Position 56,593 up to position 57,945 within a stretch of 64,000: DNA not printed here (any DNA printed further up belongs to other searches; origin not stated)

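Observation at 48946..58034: Regulator-linked acyl-CoA cluster whose enzyme families echo Ole/beta-lactone-type biosynthesis but fit no described pathway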

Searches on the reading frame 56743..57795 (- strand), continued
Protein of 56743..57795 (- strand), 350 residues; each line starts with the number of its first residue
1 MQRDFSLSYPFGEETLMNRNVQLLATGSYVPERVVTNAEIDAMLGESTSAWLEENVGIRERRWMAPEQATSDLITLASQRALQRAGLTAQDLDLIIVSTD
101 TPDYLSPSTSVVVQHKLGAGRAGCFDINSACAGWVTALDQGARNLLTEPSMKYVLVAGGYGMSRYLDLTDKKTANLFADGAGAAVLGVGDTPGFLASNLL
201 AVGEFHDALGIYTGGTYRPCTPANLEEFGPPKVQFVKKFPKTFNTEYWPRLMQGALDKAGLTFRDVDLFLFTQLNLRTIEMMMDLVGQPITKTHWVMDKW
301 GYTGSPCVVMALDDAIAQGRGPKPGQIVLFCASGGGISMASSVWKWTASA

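Call 58: search_protein_families(library=pfam, proteins=[L091:1890-3155:+, L091:11138-12565:+, L126:3227-5152:+, L150:1-2007:+, L150:7145-8161:+, L154:3-1172:+, L154:7695-9272:-, L158:4042-5154:+, L169:12362-13255:+, L169:13252-14016:+], max_evalue=0.0001)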
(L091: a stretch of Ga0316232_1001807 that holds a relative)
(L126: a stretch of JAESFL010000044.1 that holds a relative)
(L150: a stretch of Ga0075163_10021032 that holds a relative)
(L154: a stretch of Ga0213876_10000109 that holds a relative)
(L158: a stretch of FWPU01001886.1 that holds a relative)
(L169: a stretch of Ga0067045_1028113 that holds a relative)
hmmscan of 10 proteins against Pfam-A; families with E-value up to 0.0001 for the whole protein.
L091:1890-3155:+ (421 aa): 1 family
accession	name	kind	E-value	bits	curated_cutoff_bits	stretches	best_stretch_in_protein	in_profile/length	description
PF07690.21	MFS_1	-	2.2e-64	218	33.4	1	11-370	1-346/347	Major Facilitator Superfamily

L091:11138-12565:+ (475 aa): 1 family
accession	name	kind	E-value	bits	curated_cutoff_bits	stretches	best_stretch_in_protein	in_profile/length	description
PF00395.25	SLH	-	1.5e-14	54.1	20.8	1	29-71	2-44/44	S-layer homology domain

L126:3227-5152:+ (641 aa): 1 family
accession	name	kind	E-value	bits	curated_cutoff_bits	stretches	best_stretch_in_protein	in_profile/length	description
PF00474.23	SSF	-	9.8e-46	156.9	22.8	1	186-580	1-406/406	Sodium:solute symporter family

L150:1-2007:+ (668 aa): 2 families
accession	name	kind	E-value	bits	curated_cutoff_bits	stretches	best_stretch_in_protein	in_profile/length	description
PF25183.1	OMP_b-brl_4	-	1.2e-170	570.2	30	1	7-661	194-838/838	Outer membrane beta barrel domain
PF00593.30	TonB_dep_Rec_b-barrel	-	3.6e-09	37.4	27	1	61-278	102-242/436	TonB dependent receptor-like, beta-barrel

L150:7145-8161:+ (338 aa): 5 families
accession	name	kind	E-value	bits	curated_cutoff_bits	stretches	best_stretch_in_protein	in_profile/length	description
PF00561.26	Abhydrolase_1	-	2.1e-19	70.6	25.8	1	73-314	20-240/245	alpha/beta hydrolase fold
PF07167.19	PhaC_N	-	7.6e-13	49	23.7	1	19-76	116-173/173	Poly-beta-hydroxybutyrate polymerase (PhaC) N-terminus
PF12146.15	Hydrolase_4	-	2.9e-11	43.6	27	1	73-162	24-116/239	Serine aminopeptidase, S33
PF12695.13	Abhydrolase_5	-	2.8e-07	30.9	27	0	107-170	41-109/164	Alpha/beta hydrolase family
PF01738.24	DLH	-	3.2e-07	30.6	21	0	113-145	86-119/217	Dienelactone hydrolase family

L154:3-1172:+ (389 aa): 1 family
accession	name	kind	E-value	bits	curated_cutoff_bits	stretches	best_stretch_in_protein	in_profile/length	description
PF25183.1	OMP_b-brl_4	-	2.4e-94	317.8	30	1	28-382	499-838/838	Outer membrane beta barrel domain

L154:7695-9272:- (525 aa): 1 family
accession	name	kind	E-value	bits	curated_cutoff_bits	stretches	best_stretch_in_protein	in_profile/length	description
PF05138.18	PaaA_PaaC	-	1.8e-06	27.8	28.5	1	164-320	15-167/263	Phenylacetic acid catabolic protein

L158:4042-5154:+ (370 aa): 5 families
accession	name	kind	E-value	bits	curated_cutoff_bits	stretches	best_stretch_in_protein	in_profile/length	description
PF00561.26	Abhydrolase_1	-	8.5e-20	71.9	25.8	1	71-336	2-241/245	alpha/beta hydrolase fold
PF07167.19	PhaC_N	-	8.3e-10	39.1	23.7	1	34-97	110-173/173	Poly-beta-hydroxybutyrate polymerase (PhaC) N-terminus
PF12146.15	Hydrolase_4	-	1.2e-09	38.2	27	1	93-183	23-116/239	Serine aminopeptidase, S33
PF12697.13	Abhydrolase_6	-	5.9e-08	34.1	26.3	1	94-336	20-205/217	Alpha/beta hydrolase family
PF01738.24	DLH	-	3.4e-05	24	21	0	137-173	91-126/217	Dienelactone hydrolase family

L169:12362-13255:+ (297 aa): 1 family
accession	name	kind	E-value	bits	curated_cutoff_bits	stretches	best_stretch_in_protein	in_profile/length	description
PF01026.27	TatD_DNase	-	4.7e-37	128.2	27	1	46-293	2-252/253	TatD related DNase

L169:13252-14016:+ (254 aa): 1 family
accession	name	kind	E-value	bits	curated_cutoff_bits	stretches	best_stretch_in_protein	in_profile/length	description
PF00899.27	ThiF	-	7.5e-27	94.4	28.1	1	26-170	5-152/238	ThiF family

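Call 60: search_protein_families(library=ncbifam, proteins=[L150:7145-8161:+, L158:4042-5154:+, L158:5218-6270:+, L087:11013-12026:+], max_evalue=0.000001)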
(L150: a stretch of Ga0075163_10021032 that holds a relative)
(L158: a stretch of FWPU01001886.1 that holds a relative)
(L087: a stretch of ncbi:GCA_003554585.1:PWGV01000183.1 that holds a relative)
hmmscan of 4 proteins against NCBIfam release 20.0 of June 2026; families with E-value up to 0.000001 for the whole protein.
L150:7145-8161:+ (338 aa): 6 families
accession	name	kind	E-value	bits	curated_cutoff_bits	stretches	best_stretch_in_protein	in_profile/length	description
TIGR01836.1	PHA_synth_III_C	subfamily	4.8e-108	361.3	365.3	1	16-335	30-349/350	class III poly(R)-hydroxyalkanoic acid synthase subunit PhaC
TIGR01838.1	PHA_synth_I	subfamily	8.2e-44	149.9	622.65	1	19-309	159-452/532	class I poly(R)-hydroxyalkanoic acid synthase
NF005898.0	PRK07868.1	equivalog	3e-27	94.8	925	1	21-334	36-359/994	acyl-CoA synthetase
TIGR01839.1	PHA_synth_II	subfamily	7.3e-21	73.8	855.4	1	19-307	186-476/560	class II poly(R)-hydroxyalkanoic acid synthase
NF050089.1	i_nPHAscl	equivalog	1.1e-07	31.3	300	0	109-155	71-117/288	intracellular short-chain-length polyhydroxyalkanoate depolymerase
TIGR01738.1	bioH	equivalog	2.2e-07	30.7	206.95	0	108-160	52-103/245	pimeloyl-ACP methyl ester esterase BioH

L158:4042-5154:+ (370 aa): 5 families
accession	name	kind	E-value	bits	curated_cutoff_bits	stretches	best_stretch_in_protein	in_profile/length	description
TIGR01836.1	PHA_synth_III_C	subfamily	1.4e-93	313.8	365.3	1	29-355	21-348/350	class III poly(R)-hydroxyalkanoic acid synthase subunit PhaC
TIGR01838.1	PHA_synth_I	subfamily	1.7e-47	162.1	622.65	1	42-339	160-460/532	class I poly(R)-hydroxyalkanoic acid synthase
TIGR01839.1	PHA_synth_II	subfamily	8.2e-30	103.4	855.4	1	38-338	184-485/560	class II poly(R)-hydroxyalkanoic acid synthase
NF005898.0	PRK07868.1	equivalog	8.4e-20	70.1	925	1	46-360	39-364/994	acyl-CoA synthetase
TIGR01738.1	bioH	equivalog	1.8e-09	37.6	206.95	0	287-346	178-240/245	pimeloyl-ACP methyl ester esterase BioH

L158:5218-6270:+ (350 aa): 10 families
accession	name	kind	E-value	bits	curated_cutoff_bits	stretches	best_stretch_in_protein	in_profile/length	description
NF005308.0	PRK06840.1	equivalog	1.3e-125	418.9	315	1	18-350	4-336/339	3-oxoacyl-ACP synthase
NF006829.0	PRK09352.1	subfamily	2.5e-38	131.8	249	1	19-349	5-321/322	beta-ketoacyl-ACP synthase 3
TIGR00747.1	fabH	subfamily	2.9e-36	125.2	292.1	1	20-349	4-322/322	beta-ketoacyl-ACP synthase III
NF004623.0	PRK05963.1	equivalog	1.8e-21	76.8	437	1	21-348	8-327/328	beta-ketoacyl-ACP synthase III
NF005541.0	PRK07204.1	equivalog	2.7e-21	76.3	402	1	19-341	5-321/329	beta-ketoacyl-ACP synthase III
NF003274.0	PRK04262.1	equivalog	6.3e-13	48.5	244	1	19-144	3-128/347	hydroxymethylglutaryl-CoA synthase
NF005703.0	PRK07515.1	equivalog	1.4e-12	47.2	304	1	67-187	96-211/373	beta-ketoacyl-ACP synthase III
NF006720.0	PRK09258.1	equivalog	2.4e-10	40.3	285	1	38-349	32-338/338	3-oxoacyl-ACP synthase III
TIGR00748.1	HMG_CoA_syn_Arc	equivalog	4.7e-10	39.2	353.35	1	19-121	2-103/345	hydroxymethylglutaryl-CoA synthase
TIGR01835.1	HMG-CoA-S_prok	equivalog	9.2e-10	37.8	360.35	1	19-157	1-136/382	hydroxymethylglutaryl-CoA synthase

L087:11013-12026:+ (337 aa): 9 families
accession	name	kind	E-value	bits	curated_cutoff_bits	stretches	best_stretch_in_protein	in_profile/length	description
NF005308.0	PRK06840.1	equivalog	2.7e-146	486.9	315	1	4-337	3-336/339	3-oxoacyl-ACP synthase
TIGR00747.1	fabH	subfamily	4e-37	128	292.1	1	5-336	2-322/322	beta-ketoacyl-ACP synthase III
NF006829.0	PRK09352.1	subfamily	6.5e-35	120.6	249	1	5-336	4-321/322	beta-ketoacyl-ACP synthase 3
NF004623.0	PRK05963.1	equivalog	1.7e-23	83.5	437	1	6-332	6-324/328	beta-ketoacyl-ACP synthase III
NF005541.0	PRK07204.1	equivalog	7.9e-20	71.5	402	1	7-329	6-322/329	beta-ketoacyl-ACP synthase III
NF003274.0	PRK04262.1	equivalog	3.2e-19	69.2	244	1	5-175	2-166/347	hydroxymethylglutaryl-CoA synthase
TIGR00748.1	HMG_CoA_syn_Arc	equivalog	1.2e-14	54.4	353.35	1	6-143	2-138/345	hydroxymethylglutaryl-CoA synthase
NF005703.0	PRK07515.1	equivalog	1.6e-14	53.6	304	1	55-178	97-215/373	beta-ketoacyl-ACP synthase III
NF006720.0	PRK09258.1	equivalog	1e-10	41.4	285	1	24-131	31-138/338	3-oxoacyl-ACP synthase III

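Call 63: search_protein_families(library=ncbifam, proteins=[L078:8486-8962:+, L078:9072-10688:+, L078:11169-12305:+, L078:7527-8411:+, L078:12395-13273:+], max_evalue=0.001)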
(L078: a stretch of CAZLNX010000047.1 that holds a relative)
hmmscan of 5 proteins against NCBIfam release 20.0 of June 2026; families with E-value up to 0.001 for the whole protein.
L078:8486-8962:+ (158 aa): 0 families

L078:9072-10688:+ (538 aa): 4 families
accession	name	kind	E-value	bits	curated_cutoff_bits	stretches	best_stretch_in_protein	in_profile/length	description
TIGR01838.1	PHA_synth_I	subfamily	2.2e-198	660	622.65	1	32-536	21-531/532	class I poly(R)-hydroxyalkanoic acid synthase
TIGR01839.1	PHA_synth_II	subfamily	1.1e-124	416.6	855.4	1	40-537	63-559/560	class II poly(R)-hydroxyalkanoic acid synthase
TIGR01836.1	PHA_synth_III_C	subfamily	1.4e-35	123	365.3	1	161-464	31-331/350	class III poly(R)-hydroxyalkanoic acid synthase subunit PhaC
NF005898.0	PRK07868.1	equivalog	0.00062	17.6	925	1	163-287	34-162/994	acyl-CoA synthetase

L078:11169-12305:+ (378 aa): 5 families
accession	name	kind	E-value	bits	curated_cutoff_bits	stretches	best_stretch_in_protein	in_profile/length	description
TIGR01836.1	PHA_synth_III_C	subfamily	1e-107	360.2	365.3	1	37-376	17-350/350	class III poly(R)-hydroxyalkanoic acid synthase subunit PhaC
TIGR01838.1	PHA_synth_I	subfamily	5.3e-36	124.1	622.65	1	54-362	160-464/532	class I poly(R)-hydroxyalkanoic acid synthase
NF005898.0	PRK07868.1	equivalog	3.3e-18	64.9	925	1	64-375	45-360/994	acyl-CoA synthetase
TIGR01839.1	PHA_synth_II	subfamily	1.6e-15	56.2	855.4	1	69-328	202-457/560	class II poly(R)-hydroxyalkanoic acid synthase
TIGR01849.1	PHB_depoly_PhaZ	subfamily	0.00012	21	300.75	0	274-374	299-404/406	polyhydroxyalkanoate depolymerase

L078:7527-8411:+ (294 aa): 32 families (the best 25 are shown)
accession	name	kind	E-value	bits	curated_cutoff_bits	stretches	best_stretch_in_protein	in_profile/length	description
NF050089.1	i_nPHAscl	equivalog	2.8e-30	105.4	300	2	10-133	8-124/288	intracellular short-chain-length polyhydroxyalkanoate depolymerase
NF051488.1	bifunc_PcaDC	exception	1.4e-28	100.1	390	1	12-264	3-253/375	bifunctional 3-oxoadipate enol-lactonase/4-carboxymuconolactone decarboxylase PcaDC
TIGR02427.1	protocat_pcaD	equivalog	4.1e-28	98.5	255.85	2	176-261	165-250/251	3-oxoadipate enol-lactonase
NF011457.0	PRK14875.1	equivalog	2.3e-27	95.9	307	2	4-123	115-228/372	acetoin dehydrogenase dihydrolipoyllysine-residue acetyltransferase subunit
NF051487.1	bifunc_PcaCD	exception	2.8e-24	86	430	2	174-262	324-412/413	bifunctional 4-carboxymuconolactone decarboxylase/3-oxoadipate enol-lactonase PcaCD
TIGR01738.1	bioH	equivalog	5e-21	75.4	206.95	2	191-261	175-245/245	pimeloyl-ACP methyl ester esterase BioH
TIGR03695.1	menH_SHCHC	equivalog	6.8e-21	74.8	208.55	2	22-128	4-106/252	2-succinyl-6-hydroxy-2,4-cyclohexadiene-1-carboxylate synthase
TIGR03611.1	RutD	equivalog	4e-18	65.7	238.5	2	20-122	13-109/258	pyrimidine utilization protein D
NF002938.0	PRK03592.1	equivalog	2.4e-17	63.2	241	1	2-123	13-126/298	haloalkane dehalogenase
TIGR03056.1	bchO_mg_che_rel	equivalog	7.4e-17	61.3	172.55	2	14-116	21-118/278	alpha/beta fold hydrolase BchO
TIGR01250.1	pro_imino_pep_2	subfamily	9.4e-17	61.5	167.65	2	4-125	7-128/288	proline iminopeptidase-family hydrolase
NF052614.1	AB_fold_OlsI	equivalog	2.2e-14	53.6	385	1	189-266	182-260/272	ornithine lipid biosynthesis O-acyltransferase OlsI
NF045632.1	hydroxlase_HsaD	equivalog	2.3e-13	49.7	400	2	203-262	230-289/290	4,5:9,10-diseco-3-hydroxy-5,9,17-trioxoandrosta-1(10),2-diene-4-oate hydrolase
NF052610.1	macro_16_ester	equivalog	7e-13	48.6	420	1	15-124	17-125/281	alpha/beta fold macrolide esterase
NF007954.0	PRK10673.1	equivalog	1.5e-11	44.1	399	1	9-128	5-116/255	esterase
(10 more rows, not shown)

L078:12395-13273:+ (292 aa): 32 families (the best 25 are shown)
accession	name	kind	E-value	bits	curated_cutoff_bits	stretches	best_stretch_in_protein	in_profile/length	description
TIGR02427.1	protocat_pcaD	equivalog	8.6e-32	110.5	255.85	2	24-131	2-110/251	3-oxoadipate enol-lactonase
NF051488.1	bifunc_PcaDC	exception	4.8e-29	101.6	390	1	30-287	8-253/375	bifunctional 3-oxoadipate enol-lactonase/4-carboxymuconolactone decarboxylase PcaDC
NF051487.1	bifunc_PcaCD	exception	4.9e-21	75.3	430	2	32-130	170-268/413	bifunctional 4-carboxymuconolactone decarboxylase/3-oxoadipate enol-lactonase PcaCD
TIGR03611.1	RutD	equivalog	9.1e-21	74.4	238.5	1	32-286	11-257/258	pyrimidine utilization protein D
TIGR01250.1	pro_imino_pep_2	subfamily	4.9e-19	69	167.65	2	224-284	228-287/288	proline iminopeptidase-family hydrolase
NF011457.0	PRK14875.1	equivalog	9.7e-19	67.6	307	2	16-130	114-228/372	acetoin dehydrogenase dihydrolipoyllysine-residue acetyltransferase subunit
TIGR03695.1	menH_SHCHC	equivalog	1.6e-15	57.2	208.55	2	34-132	2-103/252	2-succinyl-6-hydroxy-2,4-cyclohexadiene-1-carboxylate synthase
NF045948.1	ProImpepThrmp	equivalog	1.6e-14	54.1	500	2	12-134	4-129/291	proline iminopeptidase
NF050089.1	i_nPHAscl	equivalog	1e-13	51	300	1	15-130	1-114/288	intracellular short-chain-length polyhydroxyalkanoate depolymerase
NF045632.1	hydroxlase_HsaD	equivalog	1.5e-12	47.1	400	1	14-131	16-135/290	4,5:9,10-diseco-3-hydroxy-5,9,17-trioxoandrosta-1(10),2-diene-4-oate hydrolase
NF045945.1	ProImpepLactob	equivalog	1.7e-12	47.5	400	2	222-286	229-292/293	proline iminopeptidase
NF052610.1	macro_16_ester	equivalog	3.2e-12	46.4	420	1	23-269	12-265/281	alpha/beta fold macrolide esterase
TIGR02240.1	PHA_depoly_arom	equivalog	3.8e-12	46.2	250.6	2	37-130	28-121/276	poly(3-hydroxyalkanoate) depolymerase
TIGR03056.1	bchO_mg_che_rel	equivalog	3.1e-11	42.8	172.55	2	223-283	216-276/278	alpha/beta fold hydrolase BchO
NF002938.0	PRK03592.1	equivalog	3.9e-11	42.8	241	1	27-285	23-290/298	haloalkane dehalogenase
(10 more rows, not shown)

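Call 69: search_protein_families(library=pfam, proteins=[L078:8486-8962:+, L087:4183-4581:+, L150:3950-4282:+, L150:4954-5343:+, L115:15317-16954:+, L115:16951-17940:+, L115:17952-19262:+, L097:558-1898:+, L097:2113-2877:+, L169:6232-7440:-], max_evalue=0.01)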
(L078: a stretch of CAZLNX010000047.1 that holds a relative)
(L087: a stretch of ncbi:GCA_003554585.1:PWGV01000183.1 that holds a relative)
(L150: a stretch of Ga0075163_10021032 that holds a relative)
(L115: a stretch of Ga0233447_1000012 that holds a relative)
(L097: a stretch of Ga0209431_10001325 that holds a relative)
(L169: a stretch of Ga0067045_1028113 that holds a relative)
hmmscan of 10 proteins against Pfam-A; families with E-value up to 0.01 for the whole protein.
L078:8486-8962:+ (158 aa): 1 family
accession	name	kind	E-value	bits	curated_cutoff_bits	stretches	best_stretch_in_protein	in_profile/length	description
PF09361.15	Phasin_2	-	0.0034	18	24.9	0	79-153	12-87/100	Phasin protein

L087:4183-4581:+ (132 aa): 0 families

L150:3950-4282:+ (110 aa): 1 family
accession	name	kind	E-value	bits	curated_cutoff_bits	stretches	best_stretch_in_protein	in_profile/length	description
PF19349.4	DUF5927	-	0.0065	16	27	1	15-86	190-261/300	Family of unknown function (DUF5927)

L150:4954-5343:+ (129 aa): 0 families

L115:15317-16954:+ (545 aa): 0 families

L115:16951-17940:+ (329 aa): 1 family
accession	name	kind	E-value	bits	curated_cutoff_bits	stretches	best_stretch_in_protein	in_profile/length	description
PF03349.22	Toluene_X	-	0.0012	17.8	29.7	0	48-95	20-68/421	Outer membrane protein transport protein (OMPP1/FadL/TodX)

L115:17952-19262:+ (436 aa): 1 family
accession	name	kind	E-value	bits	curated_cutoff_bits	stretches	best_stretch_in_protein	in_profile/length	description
PF02368.24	Big_2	-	1e-08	35.4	22.8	1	27-87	4-61/79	Bacterial Ig-like domain (group 2)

L097:558-1898:+ (446 aa): 6 families
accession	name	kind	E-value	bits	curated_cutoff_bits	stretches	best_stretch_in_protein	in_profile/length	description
PF20239.3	DUF6596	-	1.8e-36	124.9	27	1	212-313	1-101/102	Family of unknown function (DUF6596)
PF08281.18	Sigma70_r4_2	-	1.3e-10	41.2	25.7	1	143-194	3-54/54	Sigma-70, region 4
PF04542.20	Sigma70_r2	-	4.5e-10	39.6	24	1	49-108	9-70/71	Sigma-70 region 2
PF13429.12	TPR_15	-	0.0035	17.2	26.2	0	381-430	132-181/280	Tetratricopeptide repeat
PF07638.17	Sigma70_ECF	-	0.0069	16.7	21.1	0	150-195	135-180/185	ECF sigma factor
PF07719.23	TPR_2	-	0.0072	16.8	27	0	397-424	3-30/34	Tetratricopeptide repeat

L097:2113-2877:+ (254 aa): 1 family
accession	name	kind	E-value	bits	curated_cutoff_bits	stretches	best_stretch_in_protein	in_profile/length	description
PF00440.29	TetR_N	-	3e-14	53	24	1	40-82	3-45/47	Bacterial regulatory proteins, tetR family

L169:6232-7440:- (402 aa): 3 families
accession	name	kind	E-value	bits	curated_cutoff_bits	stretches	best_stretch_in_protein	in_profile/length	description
PF13458.12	Peripla_BP_6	-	1.2e-50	173.6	31.7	1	23-379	1-342/343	Periplasmic binding protein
PF13433.12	Peripla_BP_5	-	1.1e-18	68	27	2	35-114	15-94/363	Periplasmic binding protein domain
PF01094.35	ANF_receptor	-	2.8e-14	53.4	25.4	1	42-346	4-298/353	Receptor family ligand binding region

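Call 87: predict_structure(alignment_id=A5)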
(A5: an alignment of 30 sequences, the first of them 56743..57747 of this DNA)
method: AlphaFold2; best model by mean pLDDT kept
length: 334 residues; sequences in the alignment: 30
mean_pLDDT: 75.7   pTM: 0.81
mean pLDDT of the five models: 75.7, 71.9, 70.5, 53.3, 38.2
residues with pLDDT >= 90: 81; 70-90: 147; 50-70: 62; < 50: 44
segments of 3 or more residues with pLDDT < 50: 187-204, 212-223, 276-286
pLDDT, mean of each block of 10 residues (from residue 1): 87 85 75 73 77 91 97 96 70 87 92 71 87 93 78 71 88 90 59 36 52 43 56 81 89 72 72 55 50 83 88 77 82 68
secondary structure, 60 per line:
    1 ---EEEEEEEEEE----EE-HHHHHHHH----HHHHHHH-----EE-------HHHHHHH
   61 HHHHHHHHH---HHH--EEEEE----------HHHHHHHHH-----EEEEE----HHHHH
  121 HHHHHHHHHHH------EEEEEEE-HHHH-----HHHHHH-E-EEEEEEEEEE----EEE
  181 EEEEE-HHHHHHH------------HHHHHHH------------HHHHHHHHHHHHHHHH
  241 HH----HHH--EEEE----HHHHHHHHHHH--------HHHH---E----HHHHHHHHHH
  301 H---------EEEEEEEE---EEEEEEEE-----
elements in order: E4-13 H21-28 H33-39 H54-69 E78-82 H93-101 E107-111 H116-131 E138-144 H146-149 H155-160 E164-173 E178-185 H187-193 H206-212 H225-242 E252-255 H260-270 H279-282 H291-301 E311-318 E322-329
